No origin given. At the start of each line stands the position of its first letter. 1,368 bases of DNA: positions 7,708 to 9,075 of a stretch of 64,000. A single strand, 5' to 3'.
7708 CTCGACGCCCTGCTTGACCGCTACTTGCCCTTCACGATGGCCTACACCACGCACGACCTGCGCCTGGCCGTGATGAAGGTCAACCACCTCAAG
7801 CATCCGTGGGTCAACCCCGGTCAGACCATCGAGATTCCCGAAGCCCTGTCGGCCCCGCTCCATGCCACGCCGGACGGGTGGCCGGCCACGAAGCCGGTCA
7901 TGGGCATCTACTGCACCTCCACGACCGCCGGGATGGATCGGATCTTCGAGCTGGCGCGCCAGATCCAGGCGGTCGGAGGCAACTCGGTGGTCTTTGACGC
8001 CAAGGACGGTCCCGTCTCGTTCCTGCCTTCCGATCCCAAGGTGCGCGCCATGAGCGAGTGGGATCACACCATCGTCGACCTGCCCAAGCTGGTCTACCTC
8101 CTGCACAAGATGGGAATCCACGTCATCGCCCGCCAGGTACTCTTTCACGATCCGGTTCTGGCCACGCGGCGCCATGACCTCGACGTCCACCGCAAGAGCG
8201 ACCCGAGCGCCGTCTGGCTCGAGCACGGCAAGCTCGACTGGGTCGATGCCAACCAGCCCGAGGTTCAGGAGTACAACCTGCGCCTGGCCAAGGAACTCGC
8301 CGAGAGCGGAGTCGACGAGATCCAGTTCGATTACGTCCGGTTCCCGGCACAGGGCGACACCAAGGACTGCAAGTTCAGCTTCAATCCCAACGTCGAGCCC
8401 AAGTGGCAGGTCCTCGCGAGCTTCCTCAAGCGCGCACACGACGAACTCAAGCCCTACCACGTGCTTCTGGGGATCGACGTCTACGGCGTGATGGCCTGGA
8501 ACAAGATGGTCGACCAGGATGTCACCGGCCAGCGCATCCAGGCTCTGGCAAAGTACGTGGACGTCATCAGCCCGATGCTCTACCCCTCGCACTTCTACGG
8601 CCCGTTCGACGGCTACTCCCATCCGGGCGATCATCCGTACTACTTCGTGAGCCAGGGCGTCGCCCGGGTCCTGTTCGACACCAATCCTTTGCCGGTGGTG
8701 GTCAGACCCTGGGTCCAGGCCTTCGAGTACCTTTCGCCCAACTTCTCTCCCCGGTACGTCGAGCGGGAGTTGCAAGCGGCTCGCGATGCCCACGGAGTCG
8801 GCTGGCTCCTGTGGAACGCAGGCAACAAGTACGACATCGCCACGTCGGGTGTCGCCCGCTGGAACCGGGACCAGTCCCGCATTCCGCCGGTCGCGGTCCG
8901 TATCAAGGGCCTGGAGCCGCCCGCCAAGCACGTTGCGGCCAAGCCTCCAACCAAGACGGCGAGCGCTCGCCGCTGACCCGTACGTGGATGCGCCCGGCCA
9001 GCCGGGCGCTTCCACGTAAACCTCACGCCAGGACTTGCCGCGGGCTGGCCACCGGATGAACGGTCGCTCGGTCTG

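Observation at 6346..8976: PgaB-like architecture: CE4 deacetylase + LysM-like + GH-like (DUF4015) domains in one anchored protein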

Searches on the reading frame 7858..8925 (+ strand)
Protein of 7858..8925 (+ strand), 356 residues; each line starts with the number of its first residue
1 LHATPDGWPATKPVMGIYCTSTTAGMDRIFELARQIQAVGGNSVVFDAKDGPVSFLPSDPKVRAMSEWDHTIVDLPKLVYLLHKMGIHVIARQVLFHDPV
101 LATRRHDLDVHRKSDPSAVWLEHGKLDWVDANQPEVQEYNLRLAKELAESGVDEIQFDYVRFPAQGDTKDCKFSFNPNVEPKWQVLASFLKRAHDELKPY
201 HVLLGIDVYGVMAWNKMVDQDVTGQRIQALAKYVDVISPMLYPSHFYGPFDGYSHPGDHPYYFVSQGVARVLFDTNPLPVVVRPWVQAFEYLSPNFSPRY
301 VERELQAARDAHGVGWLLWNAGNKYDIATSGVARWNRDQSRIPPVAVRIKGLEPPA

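Call 47: predict_structure(alignment_id=A4)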
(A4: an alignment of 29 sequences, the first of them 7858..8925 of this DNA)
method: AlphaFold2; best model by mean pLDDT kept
length: 356 residues; sequences in the alignment: 29
mean_pLDDT: 92.9   pTM: 0.92
mean pLDDT of the five models: 92.9, 91.2, 90.6, 89.8, 89.2
residues with pLDDT >= 90: 293; 70-90: 56; 50-70: 6; < 50: 1
segments of 3 or more residues with pLDDT < 50: none
pLDDT, mean of each block of 10 residues (from residue 1): 76 94 92 96 96 96 95 96 97 94 95 95 91 97 98 96 90 94 97 97 94 82 92 97 87 93 95 94 94 91 97 94 84 97 94 65
secondary structure, 60 per line:
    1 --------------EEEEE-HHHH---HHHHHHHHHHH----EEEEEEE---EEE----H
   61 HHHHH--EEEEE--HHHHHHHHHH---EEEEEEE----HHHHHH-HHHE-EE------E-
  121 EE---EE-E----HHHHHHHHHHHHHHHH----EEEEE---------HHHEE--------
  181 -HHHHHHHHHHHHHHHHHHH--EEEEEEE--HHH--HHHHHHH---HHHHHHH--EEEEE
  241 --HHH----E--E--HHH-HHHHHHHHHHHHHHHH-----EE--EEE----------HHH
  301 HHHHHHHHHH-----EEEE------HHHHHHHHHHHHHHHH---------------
elements in order: E15-19 H21-24 H28-38 E43-49 E53-55 H60-65 E68-72 H75-84 E88-94 H99-104 H134-149 E154-158 H182-200 E203-209 H217-223 H227-233 E236-240 H260-275 E285-287 H298-310 E316-319 H326-341

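Call 50: fold_search(model_id=the predicted structure, library=pdb)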
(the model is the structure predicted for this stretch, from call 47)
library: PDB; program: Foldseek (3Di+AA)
matches with E <= 10: 1801; with E <= 0.001: 753
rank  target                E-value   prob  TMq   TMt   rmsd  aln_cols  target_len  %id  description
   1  4s1a_A                1.4e-12  1.00  0.47  0.86   2.3       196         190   33  Crystal structure of a hypothetical protein Cthe_0052 from Ruminiclostridium thermocellum ATCC 27405 (released 2015-01-28)
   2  4p7o_B                1.3e-10  1.00  0.61  0.62   5.7       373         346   12  Structure of Escherichia coli PgaB C-terminal domain, P1 crystal form (released 2014-07-02)
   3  6au1_A                2.4e-10  1.00  0.63  0.64   4.9       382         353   13  Structure of the PgaB (BpsB) glycoside hydrolase domain from Bordetella bronchiseptica (released 2018-04-18)
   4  8bal_D                2.6e-10  1.00  0.54  0.56   7.2       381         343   16  Niako3494, a bacterial protein structure in glycoside hydrolase family 20 (released 2023-01-11)
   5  8bal_A                2.5e-09  1.00  0.58  0.60   5.9       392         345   14  Niako3494, a bacterial protein structure in glycoside hydrolase family 20 (released 2023-01-11)
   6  4fnp_A                8.7e-09  1.00  0.53  0.29   6.9       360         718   14  Crystal structure of GH36 alpha-galactosidase AgaA A355E from Geobacillus stearothermophilus (released 2012-10-03)
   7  8k1a_A                1.5e-08  1.00  0.53  0.29   7.4       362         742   12  the wild-typed alpha-galactosidase 5 (released 2024-07-17)
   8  4s3k                  2.0e-08  1.00  0.53  0.45   6.0       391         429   11  Crystal structure of the Bacillus megaterium QM B1551 spore cortex-lytic enzyme SleL (released 2015-08-19)
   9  6y9t_A                2.4e-08  1.00  0.49  0.35   9.0       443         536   13  Family GH13_31 enzyme (released 2020-05-27)
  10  1wzm_A                2.8e-08  1.00  0.48  0.32   8.5       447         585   12  Thermoactinomyces vulgaris R-47 alpha-amylase II (TVA II) mutatnt R469K (released 2005-03-22)
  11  1we5_F                3.4e-08  1.00  0.52  0.27   6.4       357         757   12  Crystal Structure of Alpha-Xylosidase from Escherichia coli (released 2005-02-15)
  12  8t7z_F                3.6e-08  1.00  0.54  0.28   6.4       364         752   13  Crystal structure of alpha-glucosidase (yicI) from Klebsiella aerogenes (released 2023-07-05)
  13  6y9t_B                3.8e-08  1.00  0.50  0.35   9.0       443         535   13  Family GH13_31 enzyme (released 2020-05-27)
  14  3mi6_A                4.2e-08  1.00  0.52  0.28   7.1       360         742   14  Crystal structure of the alpha-galactosidase from Lactobacillus brevis, Northeast Structural Genomics Consortium Targe (released 2010-04-28)
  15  6tvk                  4.5e-08  1.00  0.61  0.36   5.2       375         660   12  Alpha-L-fucosidase isoenzyme 2 from Paenibacillus thiaminolyticus (released 2021-07-21)
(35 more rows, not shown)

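Call 62: find_homologous_proteins(query=window:7858-8925:+, max_evalue=1e-10)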
Query window:7858-8925:+ (356 aa): 2252 proteins with E <= 1e-10 among 4839 candidates; the best 120 are listed.
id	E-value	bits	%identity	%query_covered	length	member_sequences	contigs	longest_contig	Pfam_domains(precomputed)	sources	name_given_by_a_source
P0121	4.1e-145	502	66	90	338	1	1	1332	PF13200.13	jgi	jgi:hypothetical protein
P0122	3.4e-112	393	66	71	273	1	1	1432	PF13200.13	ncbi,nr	ncbi:MAG: hypothetical protein KGR26_12990, partial [Cyanobacteria bacterium REEB65]|nr:hypothetical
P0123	1.2e-104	369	52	90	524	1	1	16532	PF14871.13,PF13200.13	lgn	-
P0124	4.4e-102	360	49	96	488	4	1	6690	PF02638.22,PF13200.13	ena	-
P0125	5.5e-100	353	51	90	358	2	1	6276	PF14871.13,PF13200.13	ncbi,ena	-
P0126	7.4e-100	353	50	94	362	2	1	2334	PF14871.13,PF13200.13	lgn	-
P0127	1.4e-99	352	48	93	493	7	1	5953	PF13200.13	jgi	jgi:hypothetical protein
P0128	2.0e-99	351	48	96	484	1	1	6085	PF14871.13,PF02638.22,PF13200.13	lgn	-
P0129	2.2e-99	351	51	90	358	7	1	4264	PF14871.13,PF13200.13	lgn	-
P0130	4.3e-99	350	49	90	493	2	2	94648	PF14871.13,PF02638.22,PF13200.13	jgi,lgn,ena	-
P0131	1.1e-98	349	49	92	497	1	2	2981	PF02638.22,PF13200.13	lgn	-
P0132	2.2e-98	348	47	94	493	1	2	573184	PF13200.13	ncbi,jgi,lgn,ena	-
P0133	3.6e-98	347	49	94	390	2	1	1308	PF13200.13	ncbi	ncbi:hypothetical protein D3C86_1352030 [compost metagenome]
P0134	8.0e-98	346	48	93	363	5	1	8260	PF14871.13,PF13200.13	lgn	-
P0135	7.6e-97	343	48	94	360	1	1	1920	PF14871.13,PF13200.13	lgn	-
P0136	9.6e-95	336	49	90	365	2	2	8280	PF14871.13,PF13200.13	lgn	-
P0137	9.6e-95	336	50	87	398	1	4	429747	PF13200.13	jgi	jgi:hypothetical protein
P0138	1.5e-94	335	50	87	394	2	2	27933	PF13200.13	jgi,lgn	jgi:hypothetical protein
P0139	2.2e-94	335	49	90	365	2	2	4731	PF14871.13,PF13200.13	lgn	-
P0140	2.9e-94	334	49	91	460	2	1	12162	PF14871.13,PF13200.13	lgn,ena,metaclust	metaclust:\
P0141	2.9e-94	334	47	92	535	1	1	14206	PF13200.13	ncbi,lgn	-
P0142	3.2e-94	334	49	88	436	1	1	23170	PF14871.13,PF01476.27,PF13200.13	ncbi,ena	-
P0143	3.3e-94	334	48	90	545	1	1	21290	PF14871.13,PF13200.13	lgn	-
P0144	3.5e-94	334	50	89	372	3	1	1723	PF14871.13,PF13200.13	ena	-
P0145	4.0e-94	334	49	89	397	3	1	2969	PF13200.13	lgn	-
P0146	7.1e-94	333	49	89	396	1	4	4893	PF13200.13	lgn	-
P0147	2.0e-93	332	46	92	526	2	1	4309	PF14871.13,PF13200.13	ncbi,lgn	-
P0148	2.3e-93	331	50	87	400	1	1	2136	PF13200.13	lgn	-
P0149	2.4e-93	331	47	91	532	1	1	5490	PF14871.13,PF13200.13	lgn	-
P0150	2.6e-93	331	45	90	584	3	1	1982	PF14871.13,PF13200.13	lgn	-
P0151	2.6e-93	331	47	91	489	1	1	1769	PF14871.13,PF13200.13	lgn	-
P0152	3.2e-93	331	47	92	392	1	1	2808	PF14871.13,PF13200.13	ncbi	ncbi:MAG: putative glycoside hydrolase, partial [Candidatus Sericytochromatia bacterium]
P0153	4.5e-93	330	47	92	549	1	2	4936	PF13200.13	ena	-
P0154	6.4e-93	330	50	90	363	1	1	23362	PF14871.13,PF13200.13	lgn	-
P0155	8.9e-93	329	46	90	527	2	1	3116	PF14871.13,PF13200.13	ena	-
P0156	9.7e-93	329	49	89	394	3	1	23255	PF13200.13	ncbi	ncbi:hypothetical protein D3C87_645800 [compost metagenome]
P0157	9.9e-93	329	47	90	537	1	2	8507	PF14871.13,PF13200.13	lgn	-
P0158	1.1e-92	329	48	92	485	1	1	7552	PF14871.13,PF13200.13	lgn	-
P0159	1.2e-92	329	49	88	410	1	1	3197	PF14871.13,PF01476.27,PF13200.13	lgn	-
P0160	1.3e-92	329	49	92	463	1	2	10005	PF01476.27,PF13200.13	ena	-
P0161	1.5e-92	329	46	94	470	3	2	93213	PF14871.13,PF02638.22,PF13200.13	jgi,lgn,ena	jgi:hypothetical protein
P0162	1.8e-92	328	46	90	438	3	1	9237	PF14871.13,PF01476.27,PF13200.13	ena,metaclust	metaclust:\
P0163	2.4e-92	328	48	88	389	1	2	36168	PF14871.13,PF13200.13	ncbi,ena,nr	ncbi:hypothetical protein KAI19_02225 [bacterium]|nr:hypothetical protein [bacterium]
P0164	7.4e-92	326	47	88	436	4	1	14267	PF14871.13,PF01476.27,PF13200.13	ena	-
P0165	8.3e-92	326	49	87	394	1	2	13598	PF13200.13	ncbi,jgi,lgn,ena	-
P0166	1.0e-91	326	47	90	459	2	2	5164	PF01476.27,PF13200.13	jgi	jgi:hypothetical protein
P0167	1.0e-91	326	46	90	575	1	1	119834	PF14871.13,PF13200.13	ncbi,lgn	ncbi:MAG: putative glycoside hydrolase [Candidatus Sericytochromatia bacterium]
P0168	1.1e-91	326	48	90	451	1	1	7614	PF14871.13,PF13200.13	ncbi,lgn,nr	ncbi:MAG: putative glycoside hydrolase [Thermodesulfobacteriota bacterium]|nr:putative glycoside hyd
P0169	1.2e-91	326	48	91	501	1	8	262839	PF14871.13,PF13200.13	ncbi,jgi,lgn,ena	-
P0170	1.2e-91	326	46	90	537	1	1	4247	PF14871.13,PF13200.13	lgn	-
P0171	2.0e-91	325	48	88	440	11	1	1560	PF14871.13,PF01476.27,PF13200.13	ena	-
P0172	2.1e-91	325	47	92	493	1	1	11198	PF14871.13,PF01476.27,PF13200.13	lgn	-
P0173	2.1e-91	325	47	90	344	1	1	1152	PF14871.13,PF13200.13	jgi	jgi:hypothetical protein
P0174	3.2e-91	324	46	92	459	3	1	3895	PF01476.27,PF13200.13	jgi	jgi:hypothetical protein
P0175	5.3e-91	324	47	90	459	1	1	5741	PF01476.27,PF13200.13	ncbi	-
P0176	6.9e-91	323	48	89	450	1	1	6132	PF14871.13,PF02638.22,PF01476.27,PF13200.13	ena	-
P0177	1.2e-90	322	47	90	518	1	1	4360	PF01476.27,PF13200.13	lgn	-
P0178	1.3e-90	322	47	92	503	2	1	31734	PF14871.13,PF02638.22,PF13200.13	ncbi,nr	ncbi:MAG TPA: putative glycoside hydrolase [Gammaproteobacteria bacterium]|nr:putative glycoside hyd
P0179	1.6e-90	322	45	95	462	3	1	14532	PF01476.27,PF13200.13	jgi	jgi:hypothetical protein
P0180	2.0e-90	322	47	88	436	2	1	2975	PF14871.13,PF01476.27,PF13200.13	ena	-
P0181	4.3e-90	321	48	91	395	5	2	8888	PF13200.13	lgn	-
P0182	5.5e-90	320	47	90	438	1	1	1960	PF14871.13,PF01476.27,PF13200.13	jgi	-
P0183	5.7e-90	320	46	91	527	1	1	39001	PF14871.13,PF13200.13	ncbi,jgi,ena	jgi:hypothetical protein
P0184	5.7e-90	320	48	91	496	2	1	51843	PF14871.13,PF02638.22,PF13200.13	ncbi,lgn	-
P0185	6.7e-90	320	46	91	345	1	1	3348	PF14871.13,PF13200.13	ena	-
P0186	8.2e-90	320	44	91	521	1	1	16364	PF14871.13,PF13200.13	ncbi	-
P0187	1.1e-89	319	47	90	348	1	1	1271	PF13200.13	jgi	jgi:hypothetical protein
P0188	1.5e-89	319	45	90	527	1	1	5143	PF14871.13,PF13200.13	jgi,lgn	-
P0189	1.6e-89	319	47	93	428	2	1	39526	PF01476.27,PF13200.13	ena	-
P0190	2.0e-89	318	47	90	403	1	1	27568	PF13200.13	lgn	-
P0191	3.3e-89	318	45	95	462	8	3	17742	PF01476.27,PF13200.13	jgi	jgi:hypothetical protein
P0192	4.6e-89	317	46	92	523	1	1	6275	PF14871.13,PF13200.13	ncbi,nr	ncbi:MAG: LysM peptidoglycan-binding domain-containing protein [Candidatus Sericytochromatia bacteri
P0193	1.1e-88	316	47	90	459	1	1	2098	PF13200.13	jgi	-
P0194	1.3e-88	316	47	90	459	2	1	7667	PF01476.27,PF13200.13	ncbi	-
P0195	1.5e-88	316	44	95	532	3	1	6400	PF14871.13,PF13200.13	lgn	-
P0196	1.9e-88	315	46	90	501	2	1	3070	PF01476.27,PF13200.13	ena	-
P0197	2.3e-88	315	43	90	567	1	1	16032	PF14871.13,PF13200.13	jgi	jgi:hypothetical protein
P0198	4.4e-88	314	45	91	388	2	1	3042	PF13200.13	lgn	-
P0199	6.0e-88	314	45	91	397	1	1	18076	PF13200.13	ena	-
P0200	6.3e-88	313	46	91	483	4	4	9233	PF01476.27,PF13200.13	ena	-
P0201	8.0e-88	313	45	93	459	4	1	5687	PF01476.27,PF13200.13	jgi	jgi:hypothetical protein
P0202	1.5e-87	312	45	91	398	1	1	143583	PF13200.13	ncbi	-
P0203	1.5e-87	312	45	95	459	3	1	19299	PF01476.27,PF13200.13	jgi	jgi:hypothetical protein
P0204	1.9e-87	312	45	90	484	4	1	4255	PF01476.27,PF13200.13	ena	-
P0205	2.0e-87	312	46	90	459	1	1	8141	PF01476.27,PF13200.13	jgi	jgi:hypothetical protein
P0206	2.5e-87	311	44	92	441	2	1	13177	PF01476.27,PF13200.13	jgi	jgi:hypothetical protein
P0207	3.5e-87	311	49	88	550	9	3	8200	PF01476.27,PF13200.13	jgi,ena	-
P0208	3.8e-87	311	45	96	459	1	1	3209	PF01476.27,PF13200.13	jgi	-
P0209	3.9e-87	311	47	88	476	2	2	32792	PF01476.27,PF13200.13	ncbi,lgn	-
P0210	4.3e-87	311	46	90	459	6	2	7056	PF01476.27,PF13200.13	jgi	jgi:hypothetical protein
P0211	7.4e-87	310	49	89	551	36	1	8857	PF01476.27,PF13200.13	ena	-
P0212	8.2e-87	310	45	91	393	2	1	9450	PF13200.13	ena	-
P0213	9.2e-87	310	44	90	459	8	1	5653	PF01476.27,PF13200.13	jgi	jgi:hypothetical protein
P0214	1.1e-86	309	47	88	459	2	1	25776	PF14871.13,PF13200.13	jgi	-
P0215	1.2e-86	309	46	90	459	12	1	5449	PF01476.27,PF13200.13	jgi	jgi:hypothetical protein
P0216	2.6e-86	308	46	90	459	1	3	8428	PF01476.27,PF13200.13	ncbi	-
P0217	3.9e-86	308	47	90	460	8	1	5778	PF01476.27,PF13200.13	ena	-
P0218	8.8e-86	306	48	88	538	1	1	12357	PF01476.27,PF13200.13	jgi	jgi:hypothetical protein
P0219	1.1e-85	306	48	89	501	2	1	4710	PF13200.13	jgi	-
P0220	1.2e-85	306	48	88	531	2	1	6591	PF13200.13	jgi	jgi:hypothetical protein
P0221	1.9e-85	305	43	90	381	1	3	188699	PF13200.13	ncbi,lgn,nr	ncbi:MAG: putative glycoside hydrolase [Candidatus Sericytochromatia bacterium]|nr:putative glycosid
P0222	2.4e-85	305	46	93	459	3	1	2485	PF01476.27,PF13200.13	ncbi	-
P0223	2.4e-85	305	45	90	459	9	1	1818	PF01476.27,PF13200.13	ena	-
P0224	3.0e-85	305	47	88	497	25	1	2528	PF13200.13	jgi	-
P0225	3.7e-85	304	47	88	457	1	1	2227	PF14871.13,PF13200.13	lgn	-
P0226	7.4e-85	303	48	88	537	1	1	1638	PF01476.27,PF13200.13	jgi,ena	jgi:hypothetical protein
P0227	8.8e-85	303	46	90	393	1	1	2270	PF13200.13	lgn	-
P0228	9.8e-85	303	48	88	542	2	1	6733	PF01476.27,PF13200.13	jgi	jgi:LysM repeat protein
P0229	1.1e-84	303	45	91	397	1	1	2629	PF14871.13,PF13200.13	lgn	-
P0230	1.2e-84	303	49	88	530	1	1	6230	PF13200.13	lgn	-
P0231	1.3e-84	303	48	88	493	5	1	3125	PF13200.13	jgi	-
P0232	1.3e-84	303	45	90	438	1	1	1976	PF01476.27,PF13200.13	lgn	-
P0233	1.3e-84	303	47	90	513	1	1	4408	PF13200.13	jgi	jgi:hypothetical protein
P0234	1.4e-84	302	49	89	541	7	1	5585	PF13200.13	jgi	jgi:hypothetical protein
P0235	1.5e-84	302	45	90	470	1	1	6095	PF01476.27,PF13200.13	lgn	-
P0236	1.7e-84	302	48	89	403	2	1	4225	PF13200.13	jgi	jgi:hypothetical protein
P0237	2.4e-84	302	44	89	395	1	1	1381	PF13200.13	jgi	jgi:hypothetical protein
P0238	3.0e-84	301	45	92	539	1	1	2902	PF13200.13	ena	-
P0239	3.8e-84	301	48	91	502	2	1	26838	PF13200.13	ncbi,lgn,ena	-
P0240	4.0e-84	301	44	95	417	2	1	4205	PF01476.27,PF13200.13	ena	-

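Call 65: find_encoding_contigs(protein=P0189, flank=7000, max_places=1)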
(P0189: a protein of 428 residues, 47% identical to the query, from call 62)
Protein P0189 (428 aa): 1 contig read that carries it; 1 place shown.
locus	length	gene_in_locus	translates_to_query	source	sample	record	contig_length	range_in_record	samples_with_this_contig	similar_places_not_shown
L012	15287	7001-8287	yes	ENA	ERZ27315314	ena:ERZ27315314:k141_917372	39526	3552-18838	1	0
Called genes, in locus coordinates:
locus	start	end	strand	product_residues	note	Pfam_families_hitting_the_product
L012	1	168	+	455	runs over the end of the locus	PF02629:CoA_binding, PF13380:CoA_binding_2, PF13607:Succ_CoA_lig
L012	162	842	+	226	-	PF13549:ATP-grasp_5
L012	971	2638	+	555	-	PF00920:ILVD_EDD_N, PF24877:ILV_EDD_C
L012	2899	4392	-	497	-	-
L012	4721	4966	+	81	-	-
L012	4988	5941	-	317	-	PF04389:Peptidase_M28 (weak), PF01546:Peptidase_M20, PF07687:M20_dimer (weak)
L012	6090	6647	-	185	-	PF00583:Acetyltransf_1, PF13673:Acetyltransf_10 (weak), PF13508:Acetyltransf_7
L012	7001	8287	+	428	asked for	PF01476:LysM (faint), PF13200:DUF4015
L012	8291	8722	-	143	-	PF04519:Bactofilin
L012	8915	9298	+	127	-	PF21631:A9CJY8-like_N, PF13840:ACT_7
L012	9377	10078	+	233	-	-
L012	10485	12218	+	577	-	PF02730:AFOR_N, PF01314:AFOR_C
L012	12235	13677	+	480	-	PF05036:SPOR, PF00877:NLPC_P60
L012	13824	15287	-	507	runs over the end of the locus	PF01970:TctA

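Call 66: find_encoding_contigs(protein=P0169, flank=7000, max_places=2)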
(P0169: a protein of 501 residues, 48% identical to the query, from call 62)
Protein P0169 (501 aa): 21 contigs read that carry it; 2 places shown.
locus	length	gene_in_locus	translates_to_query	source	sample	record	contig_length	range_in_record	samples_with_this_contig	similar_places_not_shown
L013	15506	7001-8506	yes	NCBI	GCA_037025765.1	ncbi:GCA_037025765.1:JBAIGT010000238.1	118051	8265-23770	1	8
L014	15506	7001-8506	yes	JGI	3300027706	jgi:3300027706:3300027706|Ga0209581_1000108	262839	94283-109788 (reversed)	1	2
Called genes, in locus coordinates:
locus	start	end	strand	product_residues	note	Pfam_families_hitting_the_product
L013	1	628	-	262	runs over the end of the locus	PF00528:BPD_transp_1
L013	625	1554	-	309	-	PF19300:BPD_transp_1_N, PF00528:BPD_transp_1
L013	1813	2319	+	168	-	-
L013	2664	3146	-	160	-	PF03734:YkuD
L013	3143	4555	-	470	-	PF00496:SBP_bac_5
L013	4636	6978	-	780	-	PF00144:Beta-lactamase, PF07075:NamZ_N, PF20732:NamZ_C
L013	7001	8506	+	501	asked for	PF13200:DUF4015, PF14871:GHL6 (weak)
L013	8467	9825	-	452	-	PF01938:TRAM (weak), PF21579:PabTrmU54_TRAM_dom, PF05958:tRNA_U5-meth_tr, PF08241:Methyltransf_11 (faint), PF05175:MTS (weak), PF13649:Methyltransf_25, PF13847:Methyltransf_31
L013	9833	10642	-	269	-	PF03104:DNA_pol_B_exo1 (faint), PF10108:DNA_pol_B_exo2, PF13482:RNase_H_2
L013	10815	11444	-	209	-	PF07027:DUF1318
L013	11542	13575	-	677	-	-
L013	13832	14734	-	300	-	PF00291:PALP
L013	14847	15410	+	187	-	PF01161:PBP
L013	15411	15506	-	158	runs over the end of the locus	PF00583:Acetyltransf_1, PF13673:Acetyltransf_10, PF13508:Acetyltransf_7, PF08445:FR47 (weak)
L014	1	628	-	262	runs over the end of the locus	PF00528:BPD_transp_1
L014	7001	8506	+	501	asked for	PF13200:DUF4015, PF14871:GHL6 (weak)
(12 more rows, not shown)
